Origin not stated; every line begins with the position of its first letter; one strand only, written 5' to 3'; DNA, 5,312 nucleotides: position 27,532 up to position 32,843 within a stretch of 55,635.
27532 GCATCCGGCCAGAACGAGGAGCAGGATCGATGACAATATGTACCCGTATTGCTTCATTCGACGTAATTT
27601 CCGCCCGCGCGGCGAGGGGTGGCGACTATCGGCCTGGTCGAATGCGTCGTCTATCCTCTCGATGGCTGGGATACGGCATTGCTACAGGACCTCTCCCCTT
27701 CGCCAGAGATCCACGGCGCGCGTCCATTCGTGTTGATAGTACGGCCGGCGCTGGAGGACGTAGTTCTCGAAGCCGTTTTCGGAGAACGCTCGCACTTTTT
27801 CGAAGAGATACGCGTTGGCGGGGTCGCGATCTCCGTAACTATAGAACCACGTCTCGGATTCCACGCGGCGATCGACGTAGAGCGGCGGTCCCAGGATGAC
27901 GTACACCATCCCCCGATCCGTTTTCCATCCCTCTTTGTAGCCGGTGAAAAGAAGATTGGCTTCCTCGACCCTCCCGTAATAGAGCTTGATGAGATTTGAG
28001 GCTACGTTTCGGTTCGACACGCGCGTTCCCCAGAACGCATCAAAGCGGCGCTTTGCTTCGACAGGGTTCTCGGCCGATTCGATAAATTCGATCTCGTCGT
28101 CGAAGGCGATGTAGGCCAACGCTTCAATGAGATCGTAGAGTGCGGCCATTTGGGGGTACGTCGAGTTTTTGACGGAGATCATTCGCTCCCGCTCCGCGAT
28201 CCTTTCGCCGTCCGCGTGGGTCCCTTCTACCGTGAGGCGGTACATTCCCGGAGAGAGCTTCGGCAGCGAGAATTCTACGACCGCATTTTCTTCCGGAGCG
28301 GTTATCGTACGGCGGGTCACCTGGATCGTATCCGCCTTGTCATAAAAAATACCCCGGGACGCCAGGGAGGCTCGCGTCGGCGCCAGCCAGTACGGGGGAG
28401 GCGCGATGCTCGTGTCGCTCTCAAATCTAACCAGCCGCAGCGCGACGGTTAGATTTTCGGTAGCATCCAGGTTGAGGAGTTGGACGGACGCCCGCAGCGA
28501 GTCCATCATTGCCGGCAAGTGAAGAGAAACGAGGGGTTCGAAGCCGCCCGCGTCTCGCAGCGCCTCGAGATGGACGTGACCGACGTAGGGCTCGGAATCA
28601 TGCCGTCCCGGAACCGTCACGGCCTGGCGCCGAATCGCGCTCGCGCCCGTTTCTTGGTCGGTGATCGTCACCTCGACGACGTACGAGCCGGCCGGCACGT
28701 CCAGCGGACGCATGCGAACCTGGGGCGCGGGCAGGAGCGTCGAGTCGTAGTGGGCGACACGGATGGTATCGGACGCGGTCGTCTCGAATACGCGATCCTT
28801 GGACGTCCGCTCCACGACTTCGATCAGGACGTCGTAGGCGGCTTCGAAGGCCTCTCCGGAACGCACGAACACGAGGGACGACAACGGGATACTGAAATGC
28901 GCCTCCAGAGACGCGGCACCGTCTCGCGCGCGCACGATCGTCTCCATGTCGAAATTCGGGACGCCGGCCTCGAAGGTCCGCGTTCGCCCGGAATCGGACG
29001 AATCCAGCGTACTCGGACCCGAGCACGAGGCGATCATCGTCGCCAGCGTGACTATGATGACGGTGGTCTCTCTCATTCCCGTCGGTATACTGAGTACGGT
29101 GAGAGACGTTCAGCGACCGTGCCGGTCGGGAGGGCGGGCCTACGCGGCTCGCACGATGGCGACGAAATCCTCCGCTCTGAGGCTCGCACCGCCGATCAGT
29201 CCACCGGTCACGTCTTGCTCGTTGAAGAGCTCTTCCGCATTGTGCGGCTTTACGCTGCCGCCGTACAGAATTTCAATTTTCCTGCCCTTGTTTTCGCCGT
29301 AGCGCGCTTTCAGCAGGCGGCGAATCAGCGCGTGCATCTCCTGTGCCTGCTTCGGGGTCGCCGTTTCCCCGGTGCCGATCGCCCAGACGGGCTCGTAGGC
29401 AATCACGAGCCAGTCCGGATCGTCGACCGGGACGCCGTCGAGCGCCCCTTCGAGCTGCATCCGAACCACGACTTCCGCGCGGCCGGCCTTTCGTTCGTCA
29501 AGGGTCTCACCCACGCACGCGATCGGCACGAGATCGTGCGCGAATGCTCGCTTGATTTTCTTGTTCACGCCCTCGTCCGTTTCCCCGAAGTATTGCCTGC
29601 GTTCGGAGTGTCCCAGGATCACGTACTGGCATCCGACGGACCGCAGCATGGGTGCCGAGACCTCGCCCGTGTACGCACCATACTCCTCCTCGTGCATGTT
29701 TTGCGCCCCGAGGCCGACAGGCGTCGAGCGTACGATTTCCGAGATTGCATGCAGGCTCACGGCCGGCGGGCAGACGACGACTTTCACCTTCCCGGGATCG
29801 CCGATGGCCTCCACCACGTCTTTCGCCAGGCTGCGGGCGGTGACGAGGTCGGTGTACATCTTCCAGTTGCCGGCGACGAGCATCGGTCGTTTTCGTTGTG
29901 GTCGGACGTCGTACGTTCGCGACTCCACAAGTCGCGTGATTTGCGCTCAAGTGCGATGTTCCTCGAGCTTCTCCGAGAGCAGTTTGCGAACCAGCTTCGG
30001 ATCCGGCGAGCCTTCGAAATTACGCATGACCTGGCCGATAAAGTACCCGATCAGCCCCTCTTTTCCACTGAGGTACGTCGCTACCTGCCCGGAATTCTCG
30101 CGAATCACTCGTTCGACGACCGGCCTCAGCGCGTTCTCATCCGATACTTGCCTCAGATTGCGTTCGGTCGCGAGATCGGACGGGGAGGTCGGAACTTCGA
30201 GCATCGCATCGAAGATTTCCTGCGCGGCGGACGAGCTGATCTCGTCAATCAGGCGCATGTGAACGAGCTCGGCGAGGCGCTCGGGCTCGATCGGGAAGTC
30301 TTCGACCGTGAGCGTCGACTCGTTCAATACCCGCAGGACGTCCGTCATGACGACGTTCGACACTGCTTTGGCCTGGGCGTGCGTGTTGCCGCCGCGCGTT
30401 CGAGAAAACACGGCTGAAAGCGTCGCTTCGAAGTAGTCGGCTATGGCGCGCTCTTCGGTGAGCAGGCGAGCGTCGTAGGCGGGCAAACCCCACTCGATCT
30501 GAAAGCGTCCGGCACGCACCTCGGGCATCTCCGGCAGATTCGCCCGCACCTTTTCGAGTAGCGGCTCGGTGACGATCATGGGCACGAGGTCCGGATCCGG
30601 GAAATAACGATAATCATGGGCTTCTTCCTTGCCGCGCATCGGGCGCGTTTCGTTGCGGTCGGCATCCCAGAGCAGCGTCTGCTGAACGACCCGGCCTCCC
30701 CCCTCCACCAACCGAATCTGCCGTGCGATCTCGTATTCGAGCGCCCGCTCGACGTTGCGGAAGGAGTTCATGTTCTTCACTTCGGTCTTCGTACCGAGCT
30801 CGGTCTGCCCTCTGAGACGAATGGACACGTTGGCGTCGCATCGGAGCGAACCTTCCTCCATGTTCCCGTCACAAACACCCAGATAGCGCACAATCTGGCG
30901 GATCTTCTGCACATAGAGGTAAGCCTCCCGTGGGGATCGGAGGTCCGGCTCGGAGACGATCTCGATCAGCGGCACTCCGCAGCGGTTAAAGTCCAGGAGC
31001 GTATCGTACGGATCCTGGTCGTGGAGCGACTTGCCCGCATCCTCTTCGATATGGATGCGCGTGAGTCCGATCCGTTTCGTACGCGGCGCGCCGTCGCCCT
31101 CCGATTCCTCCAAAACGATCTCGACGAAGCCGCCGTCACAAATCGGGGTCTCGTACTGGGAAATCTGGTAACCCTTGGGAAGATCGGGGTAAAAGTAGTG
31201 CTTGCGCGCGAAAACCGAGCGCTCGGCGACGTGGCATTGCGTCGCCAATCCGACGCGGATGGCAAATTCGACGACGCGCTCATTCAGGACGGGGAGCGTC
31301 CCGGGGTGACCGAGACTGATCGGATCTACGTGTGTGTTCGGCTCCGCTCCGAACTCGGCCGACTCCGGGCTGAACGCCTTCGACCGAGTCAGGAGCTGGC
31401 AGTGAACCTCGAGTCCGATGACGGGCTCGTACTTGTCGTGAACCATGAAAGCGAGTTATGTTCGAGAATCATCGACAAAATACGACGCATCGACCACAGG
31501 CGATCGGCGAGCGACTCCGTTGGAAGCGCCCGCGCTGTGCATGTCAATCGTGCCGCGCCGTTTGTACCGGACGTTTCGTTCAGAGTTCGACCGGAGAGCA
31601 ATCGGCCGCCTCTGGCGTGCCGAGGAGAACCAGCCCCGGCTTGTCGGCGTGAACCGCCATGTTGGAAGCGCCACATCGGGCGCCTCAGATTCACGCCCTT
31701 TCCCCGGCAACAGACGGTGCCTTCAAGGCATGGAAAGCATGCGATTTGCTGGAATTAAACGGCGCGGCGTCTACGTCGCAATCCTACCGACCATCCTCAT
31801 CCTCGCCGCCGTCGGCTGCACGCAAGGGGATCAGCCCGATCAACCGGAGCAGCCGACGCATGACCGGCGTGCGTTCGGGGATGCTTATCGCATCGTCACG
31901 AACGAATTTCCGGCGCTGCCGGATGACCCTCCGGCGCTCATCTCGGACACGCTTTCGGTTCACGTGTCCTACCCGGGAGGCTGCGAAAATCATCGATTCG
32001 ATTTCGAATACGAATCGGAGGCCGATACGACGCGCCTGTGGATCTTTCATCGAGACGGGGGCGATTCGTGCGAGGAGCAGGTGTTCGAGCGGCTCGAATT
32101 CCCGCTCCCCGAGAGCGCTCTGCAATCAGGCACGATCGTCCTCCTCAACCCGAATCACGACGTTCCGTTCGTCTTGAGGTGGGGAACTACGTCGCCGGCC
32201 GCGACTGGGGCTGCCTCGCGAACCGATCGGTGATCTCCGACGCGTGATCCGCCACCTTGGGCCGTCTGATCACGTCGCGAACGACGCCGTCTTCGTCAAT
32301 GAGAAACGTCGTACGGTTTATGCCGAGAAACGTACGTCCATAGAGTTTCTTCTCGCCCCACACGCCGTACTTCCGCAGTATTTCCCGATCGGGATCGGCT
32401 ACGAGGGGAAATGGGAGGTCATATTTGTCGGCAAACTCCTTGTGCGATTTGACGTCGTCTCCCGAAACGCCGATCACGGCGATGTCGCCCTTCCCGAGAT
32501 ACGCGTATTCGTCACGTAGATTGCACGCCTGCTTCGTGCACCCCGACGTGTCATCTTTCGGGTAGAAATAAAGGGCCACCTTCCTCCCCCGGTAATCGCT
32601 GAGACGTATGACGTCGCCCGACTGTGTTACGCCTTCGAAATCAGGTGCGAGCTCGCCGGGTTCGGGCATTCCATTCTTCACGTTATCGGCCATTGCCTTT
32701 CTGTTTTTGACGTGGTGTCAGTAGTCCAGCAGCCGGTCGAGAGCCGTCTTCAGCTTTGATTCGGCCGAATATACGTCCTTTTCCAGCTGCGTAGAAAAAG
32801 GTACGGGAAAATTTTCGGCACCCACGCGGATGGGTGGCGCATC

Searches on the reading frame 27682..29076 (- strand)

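Call 18: search_protein_families(library=pfam, proteins=[window:27682-29076:-], max_evalue=0.001)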
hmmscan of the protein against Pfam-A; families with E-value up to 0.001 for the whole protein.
window:27682-29076:- (464 aa): 1 family
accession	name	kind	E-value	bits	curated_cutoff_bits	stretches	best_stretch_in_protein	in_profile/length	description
PF20094.4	GWxTD_dom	-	2.2e-44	151.7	26.9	1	295-460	12-172/172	GWxTD domain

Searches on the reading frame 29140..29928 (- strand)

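Call 18: search_protein_families(library=pfam, proteins=[window:29140-29928:-], max_evalue=0.001)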
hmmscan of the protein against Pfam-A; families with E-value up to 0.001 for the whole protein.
window:29140-29928:- (262 aa): 1 family
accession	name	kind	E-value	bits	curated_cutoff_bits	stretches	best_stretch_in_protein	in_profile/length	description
PF00121.24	TIM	-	1.6e-95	319.7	20.1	1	16-261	1-244/245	Triosephosphate isomerase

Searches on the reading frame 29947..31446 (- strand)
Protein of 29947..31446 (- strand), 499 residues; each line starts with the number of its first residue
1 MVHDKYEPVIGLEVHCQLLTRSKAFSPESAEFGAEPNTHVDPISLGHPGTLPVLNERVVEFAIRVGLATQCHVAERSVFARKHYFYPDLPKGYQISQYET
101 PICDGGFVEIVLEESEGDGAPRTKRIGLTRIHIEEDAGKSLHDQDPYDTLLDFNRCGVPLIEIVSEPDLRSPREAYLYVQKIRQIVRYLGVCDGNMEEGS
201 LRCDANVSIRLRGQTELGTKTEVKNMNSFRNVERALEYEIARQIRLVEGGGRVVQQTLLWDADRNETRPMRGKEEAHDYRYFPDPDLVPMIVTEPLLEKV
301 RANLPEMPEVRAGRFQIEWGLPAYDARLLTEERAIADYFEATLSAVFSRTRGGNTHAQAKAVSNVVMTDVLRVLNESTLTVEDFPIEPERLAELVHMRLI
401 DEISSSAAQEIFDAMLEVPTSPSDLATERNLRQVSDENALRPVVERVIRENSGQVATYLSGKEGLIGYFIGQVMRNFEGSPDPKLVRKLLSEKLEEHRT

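Call 18: search_protein_families(library=pfam, proteins=[window:29947-31446:-], max_evalue=0.001)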
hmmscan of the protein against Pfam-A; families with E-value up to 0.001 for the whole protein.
window:29947-31446:- (499 aa): 2 families
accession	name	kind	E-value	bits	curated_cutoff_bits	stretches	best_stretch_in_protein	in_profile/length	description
PF02934.20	GatB_N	-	1.2e-120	402.3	23.4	1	9-297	2-276/277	GatB/GatE catalytic domain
PF02637.23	GatB_Yqey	-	1.4e-38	132.5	27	1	356-494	10-148/148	GatB domain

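Call 23: find_related_loci(query=window:29947-31446:-, collection=genome_contigs, flank=1000)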
Query window:29947-31446:- (499 aa) in genome_contigs; peptide patterns used: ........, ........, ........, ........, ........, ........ (x = any residue, [..] = any of these).
599 stretches matched a pattern (row limit reached: there are more); 594 encode a relative of the query (tblastn E <= 1e-3); the best 80 are kept; 80 distinct loci.
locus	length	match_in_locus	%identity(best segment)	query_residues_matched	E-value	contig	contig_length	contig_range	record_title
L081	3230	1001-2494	74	1-498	0e+0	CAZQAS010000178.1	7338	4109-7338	MAG TPA_asm: uncultured Rhodothermales bacterium isolate SRP284430_co1_164 genome assembly, contig: NODE_8298_length_733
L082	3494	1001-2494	74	1-499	0e+0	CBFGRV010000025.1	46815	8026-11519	MAG TPA_asm: uncultured Rhodothermales bacterium isolate SRR17295755_binner23_Refined_73 genome assembly, contig: ERZ233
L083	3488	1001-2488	72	1-498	0e+0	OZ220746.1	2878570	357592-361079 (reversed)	MAG: Rhodothermales bacterium isolate 9cc831bd-bc70-4893-94b0-cd5ea3f684b8 genome assembly, chromosome: 1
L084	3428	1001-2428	60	3-495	0e+0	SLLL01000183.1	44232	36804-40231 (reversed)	MAG: Balneolaceae bacterium isolate CSSed165cm_311 CSSed16-5cm-904, whole genome shotgun sequence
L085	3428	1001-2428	56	3-495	0e+0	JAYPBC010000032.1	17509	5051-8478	MAG: Balneola sp. isolate 139582_S183_metabat_bins_2.tsv.170 NODE_2673_length_17509_cov_10.122092, whole genome shotgun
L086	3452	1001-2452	57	2-497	0e+0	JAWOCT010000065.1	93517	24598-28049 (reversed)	MAG: Cyclonatronaceae bacterium isolate BLK5-1.bin.7 k191_1498522, whole genome shotgun sequence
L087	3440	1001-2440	55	2-498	0e+0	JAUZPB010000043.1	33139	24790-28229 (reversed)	MAG: Bacteroidota bacterium isolate bin209(16d) DJANOAMP_43, whole genome shotgun sequence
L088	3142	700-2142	54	1-498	0e+0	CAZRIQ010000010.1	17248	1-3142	MAG TPA_asm: uncultured Melioribacter sp. isolate binchicken_co129_348 genome assembly, contig: NODE_9715_length_17248_c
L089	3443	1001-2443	54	2-499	0e+0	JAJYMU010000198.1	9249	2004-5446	MAG: Bacteroidetes bacterium isolate DBS2-4.bin16 NODE_13702_length_9249_cov_1.33162, whole genome shotgun sequence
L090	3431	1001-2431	54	2-495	0e+0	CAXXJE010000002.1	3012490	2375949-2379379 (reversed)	MAG: Melioribacteraceae bacterium isolate 0e482c3f-fd6f-4299-bd25-db1c54be0b18 genome assembly, contig: contig_2, whole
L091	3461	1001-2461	53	1-499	0e+0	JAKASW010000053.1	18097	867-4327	MAG: Bacteroidetes bacterium isolate YP1.bin85 NODE_2521_length_18097_cov_1.251308, whole genome shotgun sequence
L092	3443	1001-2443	57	2-495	0e+0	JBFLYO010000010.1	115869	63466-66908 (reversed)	MAG: Bacteroidota bacterium isolate MAG087 MAG087_10, whole genome shotgun sequence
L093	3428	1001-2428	56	3-495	0e+0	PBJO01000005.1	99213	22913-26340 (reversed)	MAG: Balneola sp. isolate SP292 7239, whole genome shotgun sequence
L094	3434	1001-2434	54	5-495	4e-177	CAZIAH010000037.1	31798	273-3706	MAG TPA_asm: uncultured bacterium isolate SRP323688_co1_225 genome assembly, contig: NODE_2516_length_31798_cov_8.198500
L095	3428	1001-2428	53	2-495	3e-172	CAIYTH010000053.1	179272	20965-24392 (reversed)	MAG: uncultured Chlorobiales bacterium isolate YR_bin-4922 genome assembly, contig: bin-4922:53/62, whole genome shotgun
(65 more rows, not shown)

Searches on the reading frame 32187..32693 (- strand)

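Call 18: search_protein_families(library=pfam, proteins=[window:32187-32693:-], max_evalue=0.001)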
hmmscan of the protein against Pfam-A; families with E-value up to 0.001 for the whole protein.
window:32187-32693:- (168 aa): 3 families
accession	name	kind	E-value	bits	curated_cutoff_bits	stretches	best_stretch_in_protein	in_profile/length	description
PF00578.27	AhpC-TSA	-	1.3e-39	135.4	26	1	13-140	2-123/124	AhpC/TSA family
PF08534.16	Redoxin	-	1.3e-21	77.4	26.6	1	12-147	2-137/148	Redoxin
PF13911.12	AhpC-TSA_2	-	0.00044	21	27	1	60-114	3-57/114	AhpC/TSA antioxidant enzyme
